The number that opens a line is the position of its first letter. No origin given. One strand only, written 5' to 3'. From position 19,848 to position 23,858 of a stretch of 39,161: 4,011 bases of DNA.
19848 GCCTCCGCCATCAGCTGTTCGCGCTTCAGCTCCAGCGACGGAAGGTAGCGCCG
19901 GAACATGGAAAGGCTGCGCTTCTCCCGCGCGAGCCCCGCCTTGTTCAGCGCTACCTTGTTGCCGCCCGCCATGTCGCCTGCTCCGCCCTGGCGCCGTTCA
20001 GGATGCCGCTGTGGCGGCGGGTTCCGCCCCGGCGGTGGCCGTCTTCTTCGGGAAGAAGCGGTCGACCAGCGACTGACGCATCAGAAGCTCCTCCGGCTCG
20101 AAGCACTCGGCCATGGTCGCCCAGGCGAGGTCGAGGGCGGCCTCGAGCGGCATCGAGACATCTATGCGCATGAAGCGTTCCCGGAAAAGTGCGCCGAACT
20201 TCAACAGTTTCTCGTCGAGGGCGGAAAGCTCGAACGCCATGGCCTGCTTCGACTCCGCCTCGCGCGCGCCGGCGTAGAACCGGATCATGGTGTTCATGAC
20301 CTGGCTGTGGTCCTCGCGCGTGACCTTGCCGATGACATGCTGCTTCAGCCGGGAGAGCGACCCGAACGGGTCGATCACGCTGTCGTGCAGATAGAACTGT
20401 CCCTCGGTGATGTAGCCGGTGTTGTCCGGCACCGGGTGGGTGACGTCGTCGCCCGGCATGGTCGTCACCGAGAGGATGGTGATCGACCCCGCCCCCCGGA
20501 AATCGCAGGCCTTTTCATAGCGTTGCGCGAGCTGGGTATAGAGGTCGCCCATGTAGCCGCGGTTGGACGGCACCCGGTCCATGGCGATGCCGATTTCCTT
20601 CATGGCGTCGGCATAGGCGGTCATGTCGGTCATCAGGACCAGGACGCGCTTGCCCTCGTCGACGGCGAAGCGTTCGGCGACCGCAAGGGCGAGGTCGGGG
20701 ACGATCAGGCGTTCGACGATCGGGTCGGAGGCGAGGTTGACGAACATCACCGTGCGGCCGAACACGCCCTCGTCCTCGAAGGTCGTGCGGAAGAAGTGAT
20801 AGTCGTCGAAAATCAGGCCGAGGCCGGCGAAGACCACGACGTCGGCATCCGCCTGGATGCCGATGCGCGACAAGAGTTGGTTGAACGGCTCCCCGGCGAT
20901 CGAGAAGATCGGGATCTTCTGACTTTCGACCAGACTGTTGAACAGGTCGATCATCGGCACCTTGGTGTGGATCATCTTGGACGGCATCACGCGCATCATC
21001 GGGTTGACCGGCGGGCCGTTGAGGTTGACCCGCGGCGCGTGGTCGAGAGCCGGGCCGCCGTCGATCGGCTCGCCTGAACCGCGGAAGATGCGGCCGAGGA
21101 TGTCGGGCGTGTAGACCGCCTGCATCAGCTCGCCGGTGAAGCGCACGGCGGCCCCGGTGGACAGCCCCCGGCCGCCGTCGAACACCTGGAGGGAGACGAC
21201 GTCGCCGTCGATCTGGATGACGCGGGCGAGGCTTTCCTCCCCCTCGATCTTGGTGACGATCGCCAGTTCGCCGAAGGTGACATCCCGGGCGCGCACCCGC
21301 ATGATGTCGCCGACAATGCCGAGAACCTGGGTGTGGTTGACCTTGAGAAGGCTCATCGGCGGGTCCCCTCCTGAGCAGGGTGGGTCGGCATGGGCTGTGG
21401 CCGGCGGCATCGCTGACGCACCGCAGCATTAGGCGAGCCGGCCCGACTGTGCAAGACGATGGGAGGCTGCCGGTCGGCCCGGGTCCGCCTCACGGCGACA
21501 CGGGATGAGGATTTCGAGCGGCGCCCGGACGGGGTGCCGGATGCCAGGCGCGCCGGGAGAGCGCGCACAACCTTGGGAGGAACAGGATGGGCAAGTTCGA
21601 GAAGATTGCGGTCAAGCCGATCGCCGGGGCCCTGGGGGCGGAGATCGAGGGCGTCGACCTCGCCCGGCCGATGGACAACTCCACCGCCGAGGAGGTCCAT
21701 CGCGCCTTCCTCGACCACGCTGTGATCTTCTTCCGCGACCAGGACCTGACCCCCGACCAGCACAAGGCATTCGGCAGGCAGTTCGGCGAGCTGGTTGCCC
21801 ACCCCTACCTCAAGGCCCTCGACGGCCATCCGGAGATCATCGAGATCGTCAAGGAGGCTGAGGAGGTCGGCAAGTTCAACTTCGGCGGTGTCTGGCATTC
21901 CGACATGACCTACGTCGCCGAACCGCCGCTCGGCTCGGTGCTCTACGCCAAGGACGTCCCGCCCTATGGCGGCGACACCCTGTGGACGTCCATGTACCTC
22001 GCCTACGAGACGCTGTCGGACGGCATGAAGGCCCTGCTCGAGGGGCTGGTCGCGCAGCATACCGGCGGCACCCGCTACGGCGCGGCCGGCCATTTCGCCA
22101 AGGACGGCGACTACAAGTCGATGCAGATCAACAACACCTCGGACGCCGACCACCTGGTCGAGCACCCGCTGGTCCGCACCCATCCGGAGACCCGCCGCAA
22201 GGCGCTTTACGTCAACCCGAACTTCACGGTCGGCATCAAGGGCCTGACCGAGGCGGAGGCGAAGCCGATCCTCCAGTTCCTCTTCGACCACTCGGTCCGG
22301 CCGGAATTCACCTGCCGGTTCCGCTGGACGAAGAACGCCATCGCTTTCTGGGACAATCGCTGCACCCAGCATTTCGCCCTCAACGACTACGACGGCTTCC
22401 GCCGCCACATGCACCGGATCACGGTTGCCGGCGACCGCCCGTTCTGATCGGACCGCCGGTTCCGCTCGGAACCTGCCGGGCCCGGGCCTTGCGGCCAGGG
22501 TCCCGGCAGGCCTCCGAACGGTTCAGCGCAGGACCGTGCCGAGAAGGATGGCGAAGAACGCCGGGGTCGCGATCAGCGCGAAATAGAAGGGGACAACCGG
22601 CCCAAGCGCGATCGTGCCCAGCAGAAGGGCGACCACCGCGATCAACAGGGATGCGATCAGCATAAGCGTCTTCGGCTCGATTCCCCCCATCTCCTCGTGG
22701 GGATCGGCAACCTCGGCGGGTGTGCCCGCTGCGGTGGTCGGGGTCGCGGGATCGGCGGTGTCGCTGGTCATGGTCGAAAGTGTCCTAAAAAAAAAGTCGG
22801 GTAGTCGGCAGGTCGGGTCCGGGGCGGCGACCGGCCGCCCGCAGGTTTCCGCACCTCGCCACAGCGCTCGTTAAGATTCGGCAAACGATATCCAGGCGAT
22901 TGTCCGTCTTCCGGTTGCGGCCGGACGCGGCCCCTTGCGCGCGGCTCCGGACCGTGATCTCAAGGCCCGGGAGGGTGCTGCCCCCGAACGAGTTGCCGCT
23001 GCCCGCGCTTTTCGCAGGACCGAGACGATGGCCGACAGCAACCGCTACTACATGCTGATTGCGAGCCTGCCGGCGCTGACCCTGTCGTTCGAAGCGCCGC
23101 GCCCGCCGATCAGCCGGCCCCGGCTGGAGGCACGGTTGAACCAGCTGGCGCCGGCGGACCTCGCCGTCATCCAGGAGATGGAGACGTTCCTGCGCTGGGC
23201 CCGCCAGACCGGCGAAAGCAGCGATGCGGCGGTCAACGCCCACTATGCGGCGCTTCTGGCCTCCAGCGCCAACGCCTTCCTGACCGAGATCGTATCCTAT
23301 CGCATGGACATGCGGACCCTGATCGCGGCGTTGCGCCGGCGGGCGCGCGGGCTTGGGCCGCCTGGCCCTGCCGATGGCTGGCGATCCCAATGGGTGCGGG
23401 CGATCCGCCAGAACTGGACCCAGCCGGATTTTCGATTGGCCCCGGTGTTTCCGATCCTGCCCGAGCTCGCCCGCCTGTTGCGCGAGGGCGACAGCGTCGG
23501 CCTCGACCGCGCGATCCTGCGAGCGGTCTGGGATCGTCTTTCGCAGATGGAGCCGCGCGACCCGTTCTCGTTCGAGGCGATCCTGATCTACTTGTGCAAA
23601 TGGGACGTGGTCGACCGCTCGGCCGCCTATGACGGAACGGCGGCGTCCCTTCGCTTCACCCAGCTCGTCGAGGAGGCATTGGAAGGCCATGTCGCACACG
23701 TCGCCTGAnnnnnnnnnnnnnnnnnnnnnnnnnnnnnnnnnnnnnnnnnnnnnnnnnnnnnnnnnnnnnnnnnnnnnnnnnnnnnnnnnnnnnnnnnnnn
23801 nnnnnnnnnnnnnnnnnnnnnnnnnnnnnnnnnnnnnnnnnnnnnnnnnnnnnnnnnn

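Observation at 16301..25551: DUF2764-type V/A-ATPase split into two divergent transcription units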

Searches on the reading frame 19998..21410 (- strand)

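Call 3: search_protein_families(library=pfam, proteins=[window:19998-21410:-], max_evalue=0.01)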
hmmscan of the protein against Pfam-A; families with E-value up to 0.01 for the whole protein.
window:19998-21410:- (470 aa): 3 families
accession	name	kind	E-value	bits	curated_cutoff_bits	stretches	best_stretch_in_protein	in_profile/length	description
PF00006.31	ATP-synt_ab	-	4.5e-51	173.9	29.5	1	152-344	3-196/213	ATP synthase alpha/beta family, nucleotide-binding domain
PF22919.1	ATP-synt_VA_C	-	2.3e-15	56.9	24.7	1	361-451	4-99/101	C-terminal domain of V and A type ATP synthase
PF02874.29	ATP-synt_ab_N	-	6.3e-08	33.5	20.9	1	31-93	3-69/69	ATP synthase alpha/beta family, beta-barrel domain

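Call 69: search_protein_families(library=ncbifam, proteins=[window:19998-21356:-], max_evalue=0.001)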
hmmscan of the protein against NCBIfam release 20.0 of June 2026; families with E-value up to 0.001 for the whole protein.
window:19998-21356:- (452 aa): 32 families (the best 25 are shown)
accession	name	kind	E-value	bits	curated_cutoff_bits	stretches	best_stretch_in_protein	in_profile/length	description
NF002555.0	PRK02118.1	equivalog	3.6e-204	678.4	431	1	6-439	3-434/436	V-type ATP synthase subunit B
NF003235.0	PRK04196.1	subfamily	3.2e-112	375.6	349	1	7-439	5-459/462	V-type ATP synthase subunit B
TIGR01041.1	ATP_syn_B_arch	equivalog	8.6e-105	350.8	844.65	1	11-439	5-455/458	ATP synthase subunit B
TIGR01040.1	V-ATPase_V1_B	equivalog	4.4e-94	315.6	804.65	1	12-439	6-464/467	V-type ATPase subunit B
TIGR02546.1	III_secr_ATP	equivalog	9.7e-45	153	604.75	1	9-357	7-360/423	type III secretion system ATPase SctN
TIGR03496.1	FliI_clade1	equivalog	1.1e-42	146.3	619.1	1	11-359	3-359/414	flagellar protein export ATPase FliI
NF005295.0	PRK06820.1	equivalog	1.3e-41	143.1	690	1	11-361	33-384/440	EscN/YscN/HrcN family type III secretion system ATPase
TIGR01026.1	fliI_yscN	subfamily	3.2e-41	141.5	379.5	1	10-359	26-379/440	FliI/YscN family ATPase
TIGR03498.1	FliI_clade3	equivalog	4.4e-41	140.9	587.45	1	23-364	17-366/418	flagellar protein export ATPase FliI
TIGR03497.1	FliI_clade2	equivalog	9.4e-41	140.1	629.8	1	11-362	3-359/413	flagellar protein export ATPase FliI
NF005391.0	PRK06936.1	equivalog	1.1e-39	136.5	657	1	10-350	26-373/439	type III secretion system ATPase SctN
NF006575.0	PRK09099.1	subfamily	7.5e-37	127.1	706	1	8-369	27-391/443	type III secretion system ATPase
NF005765.0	PRK07594.1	equivalog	5.4e-32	111.1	715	1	14-366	28-378/433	EscN/YscN/HrcN family type III secretion system ATPase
NF006290.1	PRK08472.1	equivalog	2.1e-31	109.2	644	1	7-368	18-382/433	flagellar protein export ATPase FliI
NF006012.0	PRK08149.1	equivalog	3.8e-28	98.6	594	1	11-359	13-374/431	type III secretion system ATPase SctN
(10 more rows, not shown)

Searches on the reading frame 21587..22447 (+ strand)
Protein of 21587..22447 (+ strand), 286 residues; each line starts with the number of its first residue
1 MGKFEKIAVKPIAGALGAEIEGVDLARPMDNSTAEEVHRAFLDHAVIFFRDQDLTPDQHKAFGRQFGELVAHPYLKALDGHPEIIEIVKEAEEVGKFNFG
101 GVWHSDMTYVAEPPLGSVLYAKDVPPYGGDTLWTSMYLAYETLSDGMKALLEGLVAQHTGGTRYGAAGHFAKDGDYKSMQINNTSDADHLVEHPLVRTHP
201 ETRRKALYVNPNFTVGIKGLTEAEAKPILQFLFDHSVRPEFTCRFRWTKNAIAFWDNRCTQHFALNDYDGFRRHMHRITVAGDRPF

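Call 3: search_protein_families(library=pfam, proteins=[window:21587-22447:+], max_evalue=0.01)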
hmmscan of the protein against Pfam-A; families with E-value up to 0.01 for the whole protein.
window:21587-22447:+ (286 aa): 1 family
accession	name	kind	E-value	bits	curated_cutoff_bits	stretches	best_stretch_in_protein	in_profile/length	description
PF02668.22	TauD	-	4.2e-71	240.4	27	1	9-279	2-267/267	Taurine catabolism dioxygenase TauD, TfdA family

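Call 37: find_encoding_contigs(protein=window:21587-22447:+, flank=10000, max_places=10)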
Protein window:21587-22447:+ (286 aa): 1 contig read that carries it; 1 place shown.
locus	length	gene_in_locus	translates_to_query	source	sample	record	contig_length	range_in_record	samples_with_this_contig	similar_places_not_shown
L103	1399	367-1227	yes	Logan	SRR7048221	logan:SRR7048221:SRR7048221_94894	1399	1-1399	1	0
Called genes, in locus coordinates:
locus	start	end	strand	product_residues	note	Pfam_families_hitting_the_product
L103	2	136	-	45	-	?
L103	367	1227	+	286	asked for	PF02668:TauD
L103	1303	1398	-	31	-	?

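Call 69: search_protein_families(library=ncbifam, proteins=[window:21587-22447:+], max_evalue=0.001)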
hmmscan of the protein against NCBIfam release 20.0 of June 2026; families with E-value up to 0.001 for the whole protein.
window:21587-22447:+ (286 aa): 3 families
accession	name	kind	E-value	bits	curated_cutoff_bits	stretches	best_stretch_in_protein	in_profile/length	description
NF007104.0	PRK09553.1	equivalog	1.4e-86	290.2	313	1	5-286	3-279/282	taurine dioxygenase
NF045815.1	Neo-PentlctneFsynPtlD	equivalog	2.5e-29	102.5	550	1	9-280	3-285/301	neopentalenolactone/pentalenolactone F synthase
NF049937.1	CMthFAOxDecarbScoE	equivalog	1.4e-24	86.7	400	1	14-284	9-287/295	(3R)-3-[(carboxymethyl)amino]fatty acid oxygenase/decarboxylase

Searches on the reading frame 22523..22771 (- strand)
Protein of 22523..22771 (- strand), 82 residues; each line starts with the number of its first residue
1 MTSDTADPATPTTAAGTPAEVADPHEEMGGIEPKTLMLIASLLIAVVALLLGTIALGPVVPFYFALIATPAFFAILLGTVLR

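Call 3: search_protein_families(library=pfam, proteins=[window:22523-22771:-], max_evalue=0.01)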
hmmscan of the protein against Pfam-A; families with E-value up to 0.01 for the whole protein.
window:22523-22771:- (82 aa): 0 families

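Call 38: find_encoding_contigs(protein=window:22523-22771:-, flank=10000, max_places=10)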
Protein window:22523-22771:- (82 aa): no gene with exactly this product is on record in the collection.

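Call 48: find_homologous_proteins(query=window:22523-22771:-, max_evalue=0.01)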
Query window:22523-22771:- (82 aa): 1 proteins with E <= 0.01 among 35 candidates.
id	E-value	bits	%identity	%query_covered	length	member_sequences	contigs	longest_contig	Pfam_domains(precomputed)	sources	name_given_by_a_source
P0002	3.1e-42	159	100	100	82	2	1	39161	-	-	-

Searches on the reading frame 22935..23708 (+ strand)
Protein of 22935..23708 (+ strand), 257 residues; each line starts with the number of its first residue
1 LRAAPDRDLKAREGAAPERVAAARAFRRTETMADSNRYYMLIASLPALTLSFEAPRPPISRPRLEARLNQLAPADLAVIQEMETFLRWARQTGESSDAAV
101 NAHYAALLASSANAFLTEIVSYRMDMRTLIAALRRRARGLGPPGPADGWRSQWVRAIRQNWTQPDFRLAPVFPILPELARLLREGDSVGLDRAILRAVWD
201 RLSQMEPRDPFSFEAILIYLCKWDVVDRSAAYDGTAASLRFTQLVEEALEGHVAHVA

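Call 3: search_protein_families(library=pfam, proteins=[window:22935-23708:+], max_evalue=0.01)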
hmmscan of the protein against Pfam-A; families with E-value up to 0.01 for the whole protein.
window:22935-23708:+ (257 aa): 1 family
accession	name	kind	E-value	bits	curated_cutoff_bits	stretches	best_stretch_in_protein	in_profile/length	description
PF10962.13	DUF2764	-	5.6e-09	36.5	24.1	1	100-247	121-266/271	Protein of unknown function (DUF2764)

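Call 40: find_related_loci(query=window:23028-23708:+, collection=metagenome_contigs, flank=10000)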
Query window:23028-23708:+ (226 aa) in metagenome_contigs; peptide patterns used: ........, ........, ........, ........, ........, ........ (x = any residue, [..] = any of these).
29 stretches matched a pattern, but none encodes a relative of the query by tblastn (E <= 1e-3).

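Call 69: search_protein_families(library=ncbifam, proteins=[window:23028-23708:+], max_evalue=0.001)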
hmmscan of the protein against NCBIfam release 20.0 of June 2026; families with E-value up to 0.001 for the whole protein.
window:23028-23708:+ (226 aa): 0 families

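Call 71: find_encoding_contigs(protein=window:23028-23708:+, flank=10000, max_places=10)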
Protein window:23028-23708:+ (226 aa): no gene with exactly this product is on record in the collection.
